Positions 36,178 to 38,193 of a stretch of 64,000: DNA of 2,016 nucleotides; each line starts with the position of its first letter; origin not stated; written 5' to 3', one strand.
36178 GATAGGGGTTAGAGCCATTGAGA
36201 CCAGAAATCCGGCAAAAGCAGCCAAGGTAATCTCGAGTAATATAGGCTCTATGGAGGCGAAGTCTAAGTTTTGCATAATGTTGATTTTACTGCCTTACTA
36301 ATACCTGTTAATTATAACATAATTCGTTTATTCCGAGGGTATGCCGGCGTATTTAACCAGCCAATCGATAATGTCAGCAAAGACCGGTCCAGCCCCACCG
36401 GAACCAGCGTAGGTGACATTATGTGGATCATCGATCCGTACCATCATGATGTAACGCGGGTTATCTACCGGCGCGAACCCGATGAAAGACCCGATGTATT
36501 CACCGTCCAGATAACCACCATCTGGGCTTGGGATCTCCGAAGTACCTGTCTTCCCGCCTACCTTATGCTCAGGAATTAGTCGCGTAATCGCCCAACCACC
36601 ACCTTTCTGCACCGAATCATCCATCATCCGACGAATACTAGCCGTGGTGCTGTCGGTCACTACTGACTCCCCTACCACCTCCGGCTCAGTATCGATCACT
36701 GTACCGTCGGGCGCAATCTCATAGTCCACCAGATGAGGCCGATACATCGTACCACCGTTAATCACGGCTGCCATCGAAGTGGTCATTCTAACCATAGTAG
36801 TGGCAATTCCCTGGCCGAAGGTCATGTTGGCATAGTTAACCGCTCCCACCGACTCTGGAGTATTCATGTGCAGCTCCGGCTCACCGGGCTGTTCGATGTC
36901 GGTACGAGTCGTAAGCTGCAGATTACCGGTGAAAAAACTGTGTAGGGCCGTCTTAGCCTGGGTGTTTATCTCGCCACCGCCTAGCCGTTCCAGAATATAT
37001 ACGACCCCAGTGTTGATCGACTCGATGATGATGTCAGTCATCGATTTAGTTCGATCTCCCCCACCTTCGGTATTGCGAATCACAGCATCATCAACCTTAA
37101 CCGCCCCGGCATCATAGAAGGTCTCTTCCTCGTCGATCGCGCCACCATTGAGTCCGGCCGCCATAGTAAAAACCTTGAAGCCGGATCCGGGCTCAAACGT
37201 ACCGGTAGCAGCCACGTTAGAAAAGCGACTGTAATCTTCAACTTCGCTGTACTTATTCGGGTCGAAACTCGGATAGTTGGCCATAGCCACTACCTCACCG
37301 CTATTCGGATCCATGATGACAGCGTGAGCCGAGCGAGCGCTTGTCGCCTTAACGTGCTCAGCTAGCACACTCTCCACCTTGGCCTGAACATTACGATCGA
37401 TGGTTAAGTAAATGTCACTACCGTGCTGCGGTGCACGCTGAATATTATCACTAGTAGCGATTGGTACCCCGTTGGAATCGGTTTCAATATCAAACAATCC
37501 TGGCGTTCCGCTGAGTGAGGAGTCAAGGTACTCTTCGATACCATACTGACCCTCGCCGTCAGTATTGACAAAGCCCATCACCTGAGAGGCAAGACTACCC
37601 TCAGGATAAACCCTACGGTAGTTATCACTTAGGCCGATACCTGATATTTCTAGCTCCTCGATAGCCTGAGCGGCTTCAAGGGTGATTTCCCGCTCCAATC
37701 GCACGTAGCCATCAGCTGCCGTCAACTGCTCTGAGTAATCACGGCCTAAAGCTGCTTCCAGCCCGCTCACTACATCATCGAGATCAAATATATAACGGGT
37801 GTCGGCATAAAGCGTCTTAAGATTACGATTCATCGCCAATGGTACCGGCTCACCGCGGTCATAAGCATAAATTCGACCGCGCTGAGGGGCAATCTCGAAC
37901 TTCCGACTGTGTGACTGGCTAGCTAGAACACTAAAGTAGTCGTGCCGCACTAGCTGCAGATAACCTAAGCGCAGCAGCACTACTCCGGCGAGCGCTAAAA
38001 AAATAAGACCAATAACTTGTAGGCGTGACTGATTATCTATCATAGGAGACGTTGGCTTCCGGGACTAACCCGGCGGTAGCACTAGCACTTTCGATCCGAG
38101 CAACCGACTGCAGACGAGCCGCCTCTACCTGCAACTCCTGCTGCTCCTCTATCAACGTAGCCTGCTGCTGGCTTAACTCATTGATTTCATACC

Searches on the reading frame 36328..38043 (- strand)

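Call 7: search_protein_families(library=pfam, proteins=[window:36328-38043:-])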
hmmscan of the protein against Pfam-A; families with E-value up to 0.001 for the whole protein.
window:36328-38043:- (571 aa): 3 families
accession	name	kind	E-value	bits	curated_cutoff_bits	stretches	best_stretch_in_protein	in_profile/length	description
PF00905.27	Transpeptidase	-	2.9e-59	201.2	22.1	1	241-559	3-298/299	Penicillin binding protein transpeptidase domain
PF03717.20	PBP_dimer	-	7.9e-12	46.4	24.4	1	51-197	2-178/180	Penicillin-binding Protein dimerisation domain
PF21922.1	PBP_dimer_2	-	3.5e-05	24.4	27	1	141-180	22-60/83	Penicillin binding protein A dimerisation domain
